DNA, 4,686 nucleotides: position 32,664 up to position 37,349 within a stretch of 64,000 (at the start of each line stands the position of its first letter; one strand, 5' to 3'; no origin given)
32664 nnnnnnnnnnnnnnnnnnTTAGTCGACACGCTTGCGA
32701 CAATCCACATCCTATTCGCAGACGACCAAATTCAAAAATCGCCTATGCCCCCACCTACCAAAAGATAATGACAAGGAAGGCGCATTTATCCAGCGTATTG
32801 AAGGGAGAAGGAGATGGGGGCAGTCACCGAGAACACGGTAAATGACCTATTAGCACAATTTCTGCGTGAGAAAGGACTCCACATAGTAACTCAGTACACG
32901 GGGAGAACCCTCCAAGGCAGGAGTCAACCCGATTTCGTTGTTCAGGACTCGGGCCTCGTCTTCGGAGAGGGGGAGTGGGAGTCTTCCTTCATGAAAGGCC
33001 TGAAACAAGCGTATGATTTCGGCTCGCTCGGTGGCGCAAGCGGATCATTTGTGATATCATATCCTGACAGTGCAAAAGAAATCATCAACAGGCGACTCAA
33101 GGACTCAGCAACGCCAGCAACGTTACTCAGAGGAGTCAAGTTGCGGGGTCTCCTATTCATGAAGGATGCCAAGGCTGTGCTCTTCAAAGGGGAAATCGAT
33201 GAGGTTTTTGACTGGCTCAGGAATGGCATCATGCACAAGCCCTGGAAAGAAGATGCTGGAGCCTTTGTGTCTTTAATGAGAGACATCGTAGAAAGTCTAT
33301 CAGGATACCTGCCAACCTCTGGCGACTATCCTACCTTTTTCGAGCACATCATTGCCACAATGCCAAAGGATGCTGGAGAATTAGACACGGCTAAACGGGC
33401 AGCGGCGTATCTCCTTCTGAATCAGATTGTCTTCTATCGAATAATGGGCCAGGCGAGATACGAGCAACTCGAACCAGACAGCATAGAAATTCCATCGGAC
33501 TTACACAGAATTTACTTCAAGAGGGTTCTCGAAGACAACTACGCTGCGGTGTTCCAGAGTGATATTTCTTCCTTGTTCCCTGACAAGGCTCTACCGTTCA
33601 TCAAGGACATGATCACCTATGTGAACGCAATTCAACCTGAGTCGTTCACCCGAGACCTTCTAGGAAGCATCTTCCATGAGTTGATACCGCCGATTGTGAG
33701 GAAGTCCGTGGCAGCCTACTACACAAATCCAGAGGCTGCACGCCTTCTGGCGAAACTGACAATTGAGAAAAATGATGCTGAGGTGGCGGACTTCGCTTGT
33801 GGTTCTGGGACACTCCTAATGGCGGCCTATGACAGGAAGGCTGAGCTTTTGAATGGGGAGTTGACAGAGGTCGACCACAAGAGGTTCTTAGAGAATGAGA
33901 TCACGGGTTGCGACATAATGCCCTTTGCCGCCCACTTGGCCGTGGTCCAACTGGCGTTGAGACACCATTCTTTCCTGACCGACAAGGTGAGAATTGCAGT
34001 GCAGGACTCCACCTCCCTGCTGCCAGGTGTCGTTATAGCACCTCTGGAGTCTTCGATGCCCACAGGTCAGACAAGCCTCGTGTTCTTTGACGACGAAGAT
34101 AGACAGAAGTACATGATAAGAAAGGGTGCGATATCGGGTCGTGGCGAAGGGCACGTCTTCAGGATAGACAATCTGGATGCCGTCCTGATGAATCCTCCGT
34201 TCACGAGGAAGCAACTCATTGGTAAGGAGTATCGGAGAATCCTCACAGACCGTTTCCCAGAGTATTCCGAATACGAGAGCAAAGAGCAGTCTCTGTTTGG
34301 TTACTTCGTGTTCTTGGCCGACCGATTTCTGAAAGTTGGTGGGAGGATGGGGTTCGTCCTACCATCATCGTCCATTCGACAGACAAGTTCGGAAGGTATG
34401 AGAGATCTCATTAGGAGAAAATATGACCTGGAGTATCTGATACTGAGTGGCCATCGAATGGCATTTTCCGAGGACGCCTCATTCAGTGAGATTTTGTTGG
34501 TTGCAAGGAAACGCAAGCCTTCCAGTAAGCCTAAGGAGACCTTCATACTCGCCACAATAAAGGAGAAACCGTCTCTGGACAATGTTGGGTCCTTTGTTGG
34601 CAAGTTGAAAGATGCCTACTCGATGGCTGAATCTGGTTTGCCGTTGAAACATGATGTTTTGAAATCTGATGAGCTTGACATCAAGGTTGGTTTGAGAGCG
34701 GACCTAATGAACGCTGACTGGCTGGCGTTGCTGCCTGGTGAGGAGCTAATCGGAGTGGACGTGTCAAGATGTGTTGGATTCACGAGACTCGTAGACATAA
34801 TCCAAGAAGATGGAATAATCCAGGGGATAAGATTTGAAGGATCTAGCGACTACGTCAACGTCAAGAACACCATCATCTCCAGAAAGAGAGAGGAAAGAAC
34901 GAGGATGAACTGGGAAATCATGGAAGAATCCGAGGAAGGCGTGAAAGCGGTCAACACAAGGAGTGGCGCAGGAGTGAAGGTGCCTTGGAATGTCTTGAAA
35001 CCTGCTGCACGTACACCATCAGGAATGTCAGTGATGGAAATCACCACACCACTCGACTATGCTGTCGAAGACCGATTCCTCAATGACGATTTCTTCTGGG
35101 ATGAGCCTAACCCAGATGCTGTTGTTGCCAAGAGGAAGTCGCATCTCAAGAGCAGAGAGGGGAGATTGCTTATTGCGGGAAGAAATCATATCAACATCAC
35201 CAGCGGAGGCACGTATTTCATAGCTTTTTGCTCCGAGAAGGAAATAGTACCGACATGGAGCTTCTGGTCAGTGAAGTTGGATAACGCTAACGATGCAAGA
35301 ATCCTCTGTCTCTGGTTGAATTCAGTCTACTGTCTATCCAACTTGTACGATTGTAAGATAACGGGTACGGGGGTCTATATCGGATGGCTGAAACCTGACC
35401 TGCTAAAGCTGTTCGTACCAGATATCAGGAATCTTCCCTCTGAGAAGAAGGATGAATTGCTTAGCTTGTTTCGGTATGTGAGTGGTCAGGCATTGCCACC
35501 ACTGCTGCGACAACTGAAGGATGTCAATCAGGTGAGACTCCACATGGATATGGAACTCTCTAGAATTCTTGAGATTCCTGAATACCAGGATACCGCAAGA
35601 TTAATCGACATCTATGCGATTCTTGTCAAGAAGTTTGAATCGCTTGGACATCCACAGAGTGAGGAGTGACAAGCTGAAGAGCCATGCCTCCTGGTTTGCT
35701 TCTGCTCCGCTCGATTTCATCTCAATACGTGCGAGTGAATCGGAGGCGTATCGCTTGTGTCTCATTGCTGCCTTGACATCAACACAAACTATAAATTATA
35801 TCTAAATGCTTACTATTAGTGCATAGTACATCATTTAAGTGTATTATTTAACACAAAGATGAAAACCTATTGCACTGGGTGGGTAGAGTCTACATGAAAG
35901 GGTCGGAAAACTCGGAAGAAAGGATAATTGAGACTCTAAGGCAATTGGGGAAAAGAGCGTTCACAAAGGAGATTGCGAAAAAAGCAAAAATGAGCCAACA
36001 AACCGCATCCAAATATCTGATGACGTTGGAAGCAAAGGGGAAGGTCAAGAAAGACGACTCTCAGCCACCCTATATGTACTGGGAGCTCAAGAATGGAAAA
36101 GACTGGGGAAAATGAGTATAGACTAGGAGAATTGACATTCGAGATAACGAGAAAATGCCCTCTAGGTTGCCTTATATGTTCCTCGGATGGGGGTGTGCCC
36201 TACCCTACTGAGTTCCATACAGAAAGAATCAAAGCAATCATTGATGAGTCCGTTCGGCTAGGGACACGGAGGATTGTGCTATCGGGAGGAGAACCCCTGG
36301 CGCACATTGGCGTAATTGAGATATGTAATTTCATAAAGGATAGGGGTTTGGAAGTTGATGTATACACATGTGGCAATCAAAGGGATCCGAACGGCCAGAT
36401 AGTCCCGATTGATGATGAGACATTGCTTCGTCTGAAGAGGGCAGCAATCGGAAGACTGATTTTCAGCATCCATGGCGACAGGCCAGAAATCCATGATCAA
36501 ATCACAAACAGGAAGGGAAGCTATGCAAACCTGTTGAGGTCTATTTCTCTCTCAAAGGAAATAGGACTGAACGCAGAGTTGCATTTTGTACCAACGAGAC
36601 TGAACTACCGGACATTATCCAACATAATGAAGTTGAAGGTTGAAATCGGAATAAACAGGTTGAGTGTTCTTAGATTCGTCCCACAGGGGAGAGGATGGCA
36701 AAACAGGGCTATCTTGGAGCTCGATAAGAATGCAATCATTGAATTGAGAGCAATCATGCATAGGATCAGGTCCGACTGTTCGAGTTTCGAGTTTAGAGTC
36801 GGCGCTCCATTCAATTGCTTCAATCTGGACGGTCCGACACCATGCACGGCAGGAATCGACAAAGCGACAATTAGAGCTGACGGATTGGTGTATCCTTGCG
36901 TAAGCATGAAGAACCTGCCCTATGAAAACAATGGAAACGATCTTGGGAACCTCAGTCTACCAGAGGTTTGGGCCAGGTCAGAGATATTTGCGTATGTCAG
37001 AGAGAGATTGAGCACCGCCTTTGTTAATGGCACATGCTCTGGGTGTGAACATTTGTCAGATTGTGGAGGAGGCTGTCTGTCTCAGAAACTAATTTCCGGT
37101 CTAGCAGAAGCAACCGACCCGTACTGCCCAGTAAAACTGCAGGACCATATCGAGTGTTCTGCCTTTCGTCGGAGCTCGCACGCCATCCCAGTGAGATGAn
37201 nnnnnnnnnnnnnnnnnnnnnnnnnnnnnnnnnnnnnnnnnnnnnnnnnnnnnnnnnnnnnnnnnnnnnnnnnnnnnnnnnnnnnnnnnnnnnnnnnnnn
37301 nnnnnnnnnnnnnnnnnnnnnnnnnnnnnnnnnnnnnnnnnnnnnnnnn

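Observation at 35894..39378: Candidate new system: wHTH / radical SAM-SPASM / HD phosphohydrolase / family-5-like UDG operon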

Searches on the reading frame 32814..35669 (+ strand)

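Call 3: search_protein_families(library=pfam, proteins=[window:32814-35669:+], max_evalue=0.01)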
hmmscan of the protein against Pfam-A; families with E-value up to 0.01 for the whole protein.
window:32814-35669:+ (951 aa): 4 families
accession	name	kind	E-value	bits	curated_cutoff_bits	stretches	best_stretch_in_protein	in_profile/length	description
PF07669.17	Eco57I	-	1.2e-12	48.7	25.3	1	361-546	1-166/171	Eco57I restriction-modification methylase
PF02384.22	N6_Mtase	-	1.7e-11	44.4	20.4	2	280-398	3-113/311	N-6 DNA Methylase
PF20473.4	MmeI_Mtase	-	0.0023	17.6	27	1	310-388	9-90/259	MmeI, DNA-methyltransferase domain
PF05175.20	MTS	-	0.0045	17.1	23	0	308-345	19-56/170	Methyltransferase small domain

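Call 4: search_protein_families(library=padloc, proteins=[window:32814-35669:+], max_evalue=0.01)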
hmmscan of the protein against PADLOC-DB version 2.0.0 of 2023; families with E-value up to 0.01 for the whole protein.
window:32814-35669:+ (951 aa): 40 families (the best 25 are shown)
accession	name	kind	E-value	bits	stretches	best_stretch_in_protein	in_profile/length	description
PDLC03338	MTase_II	-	8.1e-18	62.4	2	282-386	112-219/604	Type II methyltransferase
PDLC04134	mad2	-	1.7e-17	61.4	1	170-575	139-453/492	mads_2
PDLC03630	REase_MTase_IIG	-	1.3e-15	54.3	2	274-380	346-466/1100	Type IIG restriction enzyme-methyltransferase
PDLC03606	REase_MTase_IIG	-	4.6e-14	49.6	2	260-344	300-384/935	Type IIG restriction enzyme-methyltransferase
PDLC03021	MTase_I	-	1.3e-13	48.7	2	262-383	124-248/491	Type I methyltransferase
PDLC03285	MTase_II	-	2.5e-11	41.3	1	452-572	105-224/413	Type II methyltransferase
PDLC03267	MTase_II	-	3e-11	40.9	1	452-572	105-223/539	Type II methyltransferase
PDLC03604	REase_MTase_IIG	-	9.6e-11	38.4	1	318-568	386-650/1011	Type IIG restriction enzyme-methyltransferase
PDLC03348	MTase_II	-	5.7e-10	36.3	1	279-383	200-312/727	Type II methyltransferase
PDLC03335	MTase_II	-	6.3e-10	36.3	1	447-568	188-307/607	Type II methyltransferase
PDLC03226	MTase_II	-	2.3e-08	31.1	1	450-587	125-256/579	Type II methyltransferase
PDLC03026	MTase_I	-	1.6e-07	28.8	1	263-399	103-243/487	Type I methyltransferase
PDLC02521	PglX|PglXI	-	5.5e-07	25.9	1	310-383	294-372/1174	PglX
PDLC03318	MTase_II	-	3.5e-06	23.6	1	235-341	281-385/723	Type II methyltransferase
PDLC03612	REase_MTase_IIG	-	3.6e-06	23.4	1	454-567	807-916/1247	Type IIG restriction enzyme-methyltransferase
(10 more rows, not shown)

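Call 5: search_protein_families(library=ncbifam, proteins=[window:32814-35669:+], max_evalue=0.01)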
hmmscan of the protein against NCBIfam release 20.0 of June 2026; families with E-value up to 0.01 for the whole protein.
window:32814-35669:+ (951 aa): 5 families
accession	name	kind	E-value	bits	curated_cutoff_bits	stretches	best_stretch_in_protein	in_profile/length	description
NF033452.1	BREX_1_MTaseX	exception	3e-10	38.6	500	1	455-581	509-630/1210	BREX-1 system adenine-specific DNA-methyltransferase PglX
NF047738.1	antiphage_MADS2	equivalog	4e-07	28.7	720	1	241-535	255-534/654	methylation-associated defense system DNA methyltransferase MAD2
NF033454.1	BREX_5_MTaseX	exception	6.4e-05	20.7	900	0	453-546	502-589/1404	BREX-5 system adenine-specific DNA-methyltransferase PglX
TIGR00497.1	hsdM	equivalog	0.0031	16.3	242.75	1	296-337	196-239/515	type I restriction-modification system subunit M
NF033451.1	BREX_2_MTaseX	equivalog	0.0075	14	400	1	322-380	225-286/1185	BREX-2 system adenine-specific DNA-methyltransferase PglX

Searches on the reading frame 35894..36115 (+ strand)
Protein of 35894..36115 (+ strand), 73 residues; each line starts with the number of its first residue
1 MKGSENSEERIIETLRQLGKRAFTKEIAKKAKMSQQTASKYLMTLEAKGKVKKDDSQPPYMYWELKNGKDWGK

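Call 3: search_protein_families(library=pfam, proteins=[window:35894-36115:+], max_evalue=0.01)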
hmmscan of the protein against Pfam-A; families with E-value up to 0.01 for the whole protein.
window:35894-36115:+ (73 aa): 14 families
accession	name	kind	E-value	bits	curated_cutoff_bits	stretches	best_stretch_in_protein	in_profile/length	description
PF02295.23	z-alpha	-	2.2e-08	34.5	21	1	5-65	3-63/67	Adenosine deaminase z-alpha domain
PF04703.18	FaeA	-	2.5e-07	31.4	20.7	1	9-55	3-49/62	FaeA-like protein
PF24033.1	DUF7342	-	6.8e-07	29.8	31.6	1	8-62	4-58/150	Family of unknown function (DUF7342)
PF01978.25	TrmB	-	6.3e-05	23.2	25.6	1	24-62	25-62/68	Sugar-specific transcriptional regulator TrmB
PF08279.18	HTH_11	-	0.00026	21.2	25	1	9-50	3-45/55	HTH domain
PF09012.17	FeoC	-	0.0005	20.6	21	1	19-58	12-51/69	FeoC like transcriptional regulator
PF13412.12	HTH_24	-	0.0007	19.6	21.9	1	24-52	20-48/48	Winged helix-turn-helix DNA-binding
PF24034.1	DUF7343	-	0.00074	19.8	27.6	1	7-53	4-50/62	Domain of unknown function (DUF7343)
PF01047.28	MarR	-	0.00084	19.6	24.6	1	10-53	7-49/59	MarR family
PF14947.12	HTH_45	-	0.0012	19.2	25.5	1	11-56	8-54/77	Winged helix-turn-helix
PF12802.13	MarR_2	-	0.0024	18.4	27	1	18-53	17-52/61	MarR family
PF09339.16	HTH_IclR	-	0.004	17.3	22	1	10-54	7-51/52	IclR helix-turn-helix domain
PF00356.27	LacI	-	0.0062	16.7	27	0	25-44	3-22/46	Bacterial regulatory proteins, lacI family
PF03965.22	Penicillinase_R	-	0.0083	16.9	22.6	1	7-63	4-63/115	Penicillinase repressor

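Call 4: search_protein_families(library=padloc, proteins=[window:35894-36115:+], max_evalue=0.01)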
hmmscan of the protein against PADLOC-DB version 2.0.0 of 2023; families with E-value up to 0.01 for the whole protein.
window:35894-36115:+ (73 aa): 12 families
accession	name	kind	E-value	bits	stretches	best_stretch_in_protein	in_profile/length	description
PDLC01438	Csa3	-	2.1e-06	26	1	7-67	149-203/305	"CAS-I,CAS-II,CAS-III,CAS-IV,CAS-V,CAS-VI; associated_signaling"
PDLC01268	CasR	-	1.8e-05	22.8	1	6-53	124-169/179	"CAS-I,CAS-II,CAS-III,CAS-IV,CAS-V,CAS-VI; associated_signaling"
PDLC01434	CasR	-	2.7e-05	22.1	1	7-55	129-175/191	"CAS-I,CAS-II,CAS-III,CAS-IV,CAS-V,CAS-VI; associated_signaling"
PDLC01866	CARF3--CARF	-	0.00016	19.7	1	5-53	138-185/207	-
PDLC01879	CARF3--CARF_TM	-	0.00029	18.5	1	8-57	158-206/222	-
PDLC01044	Csa3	-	0.00071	17.5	1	10-55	137-183/194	Type I-A associated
PDLC01865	CARF3--CARF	-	0.00077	17.1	1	20-53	163-193/215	-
PDLC01857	CARF3--CARF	-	0.001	16.7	1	12-56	134-178/201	-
PDLC01720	Csa3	-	0.0018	16.8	1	10-67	29-90/118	Csa3_1_CAS-I-II-III-IV-V-VI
PDLC01848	CARF3--CARF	-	0.0018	16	1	6-55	134-183/197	-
PDLC01858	CARF3--CARF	-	0.0023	15.9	1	7-54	145-190/204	-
PDLC03963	SoFic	-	0.0028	15.1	1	10-54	294-340/361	-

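Call 5: search_protein_families(library=ncbifam, proteins=[window:35894-36115:+], max_evalue=0.01)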
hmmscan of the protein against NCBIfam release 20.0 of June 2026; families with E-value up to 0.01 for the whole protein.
window:35894-36115:+ (73 aa): 10 families
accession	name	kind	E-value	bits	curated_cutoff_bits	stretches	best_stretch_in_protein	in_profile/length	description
TIGR01884.1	cas_HTH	subfamily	4.2e-05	23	60.2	1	6-55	142-190/202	CRISPR-associated CARF protein Csa3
NF041395.1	TranRegLrpA1_Halo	equivalog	0.00013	21.9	250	1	4-51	3-49/142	HTH-type transcriptional regulator LrpA1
NF033788.1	HTH_metalloreg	subfamily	0.00056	19.7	55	1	10-53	15-57/77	metalloregulator ArsR/SmtB family transcription factor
NF040939.2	trans_reg_lrs14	equivalog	0.00059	19.8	90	1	7-63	22-84/103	Lrs14 family HTH-type transcriptional regulator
NF053860.1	DS41_1_antiphage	equivalog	0.00084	18.4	370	1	9-57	383-432/448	anti-phage protein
NF053610.1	Sso10a_fam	subfamily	0.0012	18.8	60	1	24-56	20-52/64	Sso10a family chromatin protein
TIGR02431.1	pcaR_pcaU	subfamily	0.0022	17.4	284.75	1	11-56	14-59/248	beta-ketoadipate pathway transcriptional regulators, PcaR/PcaU/PobR family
NF053606.1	Sta1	subfamily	0.0043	17.1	80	1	6-63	20-82/100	Sta1 family transcriptional regulator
NF045644.1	TransRegBhcR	equivalog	0.0061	15.9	350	1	10-57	27-76/267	HTH-type transcriptional regulator BhcR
NF033789.1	repress_SdpR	subfamily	0.0071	16.2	100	1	9-65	11-64/79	autorepressor SdpR family transcription factor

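Call 96: search_protein_families(library=phrogs, proteins=[window:35894-36115:+], max_evalue=0.001)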
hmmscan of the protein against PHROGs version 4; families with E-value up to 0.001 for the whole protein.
window:35894-36115:+ (73 aa): 6 families
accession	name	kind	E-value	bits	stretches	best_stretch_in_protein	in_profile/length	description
phrog_12156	-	DNA, RNA and nucleotide metabolism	8e-08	32.4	1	6-68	423-483/485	DNA helicase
phrog_3502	-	unknown function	2.1e-05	25.6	1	11-58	60-108/131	-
phrog_2440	-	transcription regulation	5.1e-05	24.2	1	8-69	30-92/126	transcriptional regulator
phrog_2030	-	transcription regulation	0.00011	23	1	1-56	9-64/202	transcriptional regulator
phrog_5978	-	unknown function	0.00011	22.5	1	5-66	296-356/364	-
phrog_1368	-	transcription regulation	0.0002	22.1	1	2-56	4-62/101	transcriptional regulator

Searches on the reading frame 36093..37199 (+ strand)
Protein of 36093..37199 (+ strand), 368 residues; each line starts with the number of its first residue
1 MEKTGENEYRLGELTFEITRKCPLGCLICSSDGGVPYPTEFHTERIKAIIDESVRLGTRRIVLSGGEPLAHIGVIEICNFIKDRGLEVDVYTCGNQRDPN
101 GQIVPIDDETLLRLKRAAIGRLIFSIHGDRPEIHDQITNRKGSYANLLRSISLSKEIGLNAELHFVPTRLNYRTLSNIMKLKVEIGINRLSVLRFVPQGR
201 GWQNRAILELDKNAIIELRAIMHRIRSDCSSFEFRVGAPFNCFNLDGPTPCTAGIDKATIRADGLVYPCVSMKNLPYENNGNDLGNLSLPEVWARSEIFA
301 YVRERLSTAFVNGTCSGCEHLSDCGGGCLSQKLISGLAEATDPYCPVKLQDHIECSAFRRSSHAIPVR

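Call 3: search_protein_families(library=pfam, proteins=[window:36093-37199:+], max_evalue=0.01)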
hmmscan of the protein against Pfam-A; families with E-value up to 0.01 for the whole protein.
window:36093-37199:+ (368 aa): 2 families
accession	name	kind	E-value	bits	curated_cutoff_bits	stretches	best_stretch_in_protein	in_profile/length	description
PF04055.27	Radical_SAM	-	8.1e-19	68.8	29.5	1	17-163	2-147/166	Radical SAM superfamily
PF13186.11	SPASM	-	2e-05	25.2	21.5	1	251-318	1-66/67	Iron-sulfur cluster-binding domain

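Call 4: search_protein_families(library=padloc, proteins=[window:36093-37199:+], max_evalue=0.01)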
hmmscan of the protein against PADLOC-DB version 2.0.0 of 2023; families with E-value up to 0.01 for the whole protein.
window:36093-37199:+ (368 aa): 2 families
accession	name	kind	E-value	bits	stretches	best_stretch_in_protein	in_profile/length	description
PDLC02904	pVip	-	8.6e-10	36.6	1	16-199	7-179/262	Viperins associated with kinases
PDLC02903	pVip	-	1.3e-06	26.1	1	15-198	3-174/257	Viperins not associated with kinases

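Call 5: search_protein_families(library=ncbifam, proteins=[window:36093-37199:+], max_evalue=0.01)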
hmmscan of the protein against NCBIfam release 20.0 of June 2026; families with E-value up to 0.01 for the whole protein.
window:36093-37199:+ (368 aa): 52 families (the best 25 are shown)
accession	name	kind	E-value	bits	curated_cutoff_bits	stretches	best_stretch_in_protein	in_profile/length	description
TIGR04545.1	rSAM_ahbD_hemeb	equivalog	9.8e-33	114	500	1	15-345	3-335/339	heme b synthase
TIGR03962.1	mycofact_rSAM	equivalog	1.9e-30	106.2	265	1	14-345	14-331/339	mycofactocin radical SAM maturase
TIGR02109.1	PQQ_syn_pqqE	equivalog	1.4e-29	103.2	381.35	1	14-348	9-333/358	pyrroloquinoline quinone biosynthesis protein PqqE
TIGR04053.2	TIGR04053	equivalog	8.8e-27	94.3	395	1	15-217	11-208/366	TIGR04053 family radical SAM/SPASM domain-containing protein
TIGR04055.1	rSAM_NirJ2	equivalog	2.5e-25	89.7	500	1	16-343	4-320/326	putative heme d1 biosynthesis radical SAM protein NirJ2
NF050035.1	rSAM_WgK_link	exception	6.3e-25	87.9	650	2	17-209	14-197/367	radical SAM/SPASM peptide maturase WgkB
TIGR04051.1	rSAM_NirJ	equivalog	5.8e-22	78.1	515.45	1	16-206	6-187/354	heme d1 biosynthesis radical SAM protein NirJ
TIGR03913.1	rad_SAM_trio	equivalog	1.3e-21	76.6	591.75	2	14-227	21-223/477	GDL motif peptide-associated radical SAM/SPASM maturase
TIGR04303.1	GeoRSP_rSAM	equivalog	1.2e-20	74.3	400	1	16-345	9-324/325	GeoRSP system radical SAM/SPASM protein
TIGR04054.1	rSAM_NirJ1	equivalog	1.3e-20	73.4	650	1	14-204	38-219/387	putative heme d1 biosynthesis radical SAM protein NirJ1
TIGR04103.1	rSAM_nif11_3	equivalog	4.7e-20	71.6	725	1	10-345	3-342/412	nif11-class peptide radical SAM maturase 3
TIGR04546.1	rSAM_ahbC_deAc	equivalog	6e-19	68.1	650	1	16-203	43-221/390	12,18-didecarboxysiroheme deacetylase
NF045574.1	sacti_mat_StsB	exception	3.1e-18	65.9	625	1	7-333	91-400/466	StsB family radical SAM/SPASM domain sactipeptide maturase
TIGR04251.1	SCM_rSAM_ScmF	equivalog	1.1e-17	64.5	400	1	11-333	3-326/353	SynChlorMet cassette radical SAM/SPASM protein ScmF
TIGR04133.1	rSAM_w_lipo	hypoth_equivalog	1.8e-17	63.4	425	1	6-329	18-332/350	TIGR04133 family radical SAM/SPASM protein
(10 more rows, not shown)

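Call 39: search_solved_structures(query=window:36093-37199:+, max_evalue=0.001)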
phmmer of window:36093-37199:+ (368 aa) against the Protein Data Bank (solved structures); distinct sequences matched with E-value up to 0.001: 4.
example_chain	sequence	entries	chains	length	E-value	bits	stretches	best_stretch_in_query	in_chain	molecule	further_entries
6c8v_A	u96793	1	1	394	8.8e-20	74.1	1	14-347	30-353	Coenzyme PQQ synthesis protein E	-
6efn_A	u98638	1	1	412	1.3e-10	43.9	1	13-277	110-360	Sporulation killing factor maturation protein SkfB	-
7vob_C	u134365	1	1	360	3.1e-08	36.1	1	17-190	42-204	Cytosylglucuronate decarboxylase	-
7voc_C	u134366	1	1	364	3.2e-08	36.1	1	17-190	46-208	Cytosylglucuronate decarboxylase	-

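Call 96: search_protein_families(library=phrogs, proteins=[window:36093-37199:+], max_evalue=0.001)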
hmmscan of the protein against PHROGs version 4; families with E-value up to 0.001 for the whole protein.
window:36093-37199:+ (368 aa): 3 families
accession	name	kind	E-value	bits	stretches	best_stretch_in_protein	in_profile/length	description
phrog_15140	-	other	8.3e-10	39.1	1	16-181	91-251/366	radical SAM domain-containing protein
phrog_1802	-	other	1.1e-09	38.8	1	5-339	37-382/556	radical SAM domain-containing protein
phrog_27238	-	other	3.7e-08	33.9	1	21-176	32-178/338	radical SAM domain-containing protein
